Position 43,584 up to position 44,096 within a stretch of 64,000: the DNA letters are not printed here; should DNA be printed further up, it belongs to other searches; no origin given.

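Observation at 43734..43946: A translationally coupled 70-aa zinc-ribbon ORF wedged between hyuA and hyuB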

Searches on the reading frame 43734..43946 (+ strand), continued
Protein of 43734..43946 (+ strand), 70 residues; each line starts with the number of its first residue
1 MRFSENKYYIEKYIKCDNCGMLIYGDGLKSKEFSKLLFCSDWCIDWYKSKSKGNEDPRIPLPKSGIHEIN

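Call 87: fold_search(model_id=the predicted structure, library=pdb)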
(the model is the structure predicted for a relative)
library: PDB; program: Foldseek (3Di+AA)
matches with E <= 10: 471; with E <= 0.001: 7
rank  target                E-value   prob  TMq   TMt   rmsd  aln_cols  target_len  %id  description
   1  9h03_A                6.9e-41  1.00  0.76  0.39   3.8       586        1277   31  NMHase, dihydrouridine, 2.1A, CC_mask=0.7859 (released 2025-10-15)
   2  6yra_B                2.1e-34  1.00  0.73  0.81   4.3       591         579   29  Crystal structure of ATP-dependent caprolactamase from Pseudomonas jessenii (released 2021-04-21)
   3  5l9w_A                7.7e-32  1.00  0.71  0.67   5.3       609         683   20  Crystal structure of the Apc core complex (released 2017-01-18)
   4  5m45_A                1.2e-29  1.00  0.69  0.59   6.2       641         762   18  Structure of Acetone Carboxylase purified from Xanthobacter autotrophicus (released 2017-08-09)
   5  5svc_A                5.0e-28  1.00  0.69  0.59   5.6       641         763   18  Mechanism of ATP-Dependent Acetone Carboxylation, Acetone Carboxylase nucleotide-free structure (released 2017-08-09)
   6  5svb_D                8.0e-28  1.00  0.67  0.58   6.1       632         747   18  Mechanism of ATP-Dependent Acetone Carboxylation, Acetone Carboxylase AMP bound structure (released 2017-08-09)
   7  5svb_A                8.9e-28  1.00  0.68  0.59   6.0       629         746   18  Mechanism of ATP-Dependent Acetone Carboxylation, Acetone Carboxylase AMP bound structure (released 2017-08-09)
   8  8c7o_A                2.0e-02  0.72  0.14  0.29  13.0       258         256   11  Unliganded transcriptional pleiotropic repressor CodY from Staphylococcus aureus (released 2023-06-28)
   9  5loe_A                3.2e-02  0.85  0.15  0.31  10.2       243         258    9  Structure of full length Cody from Bacillus subtilis in complex with Ile (released 2017-01-11)
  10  8c7u_A                4.4e-02  0.25  0.11  0.22  16.7       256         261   12  Transcriptional pleiotropic repressor CodY from Enterococcus faecalis in complex with Leu and a 30-bp DNA fragment enc (released 2023-06-28)
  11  4lrz_H                5.5e-02  0.66  0.15  0.27  17.7       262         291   10  Crystal Structure of the E.coli DhaR(N)-DhaL complex (released 2014-01-29)
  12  8c7t_C                8.0e-02  0.21  0.09  0.26  17.5       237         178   10  Unliganded transcriptional pleiotropic repressor CodY from Enterococcus faecalis (released 2023-06-28)
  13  5ey1_A                8.9e-02  0.44  0.14  0.29  11.1       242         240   12  Crystal structure of CodY from Staphylococcus aureus with GTP and Ile (released 2016-09-14)
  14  2gx5_D                9.4e-02  0.51  0.11  0.33   8.8       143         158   10  N-terminal GAF domain of transcriptional pleiotropic repressor CodY (released 2007-04-17)
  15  3r4k_B                9.4e-02  0.51  0.14  0.31   9.1       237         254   10  Crystal structure of a putative ICLR transcriptional regulator (TM1040_3717) from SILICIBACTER SP. TM1040 at 2.46 A re (released 2011-04-13)
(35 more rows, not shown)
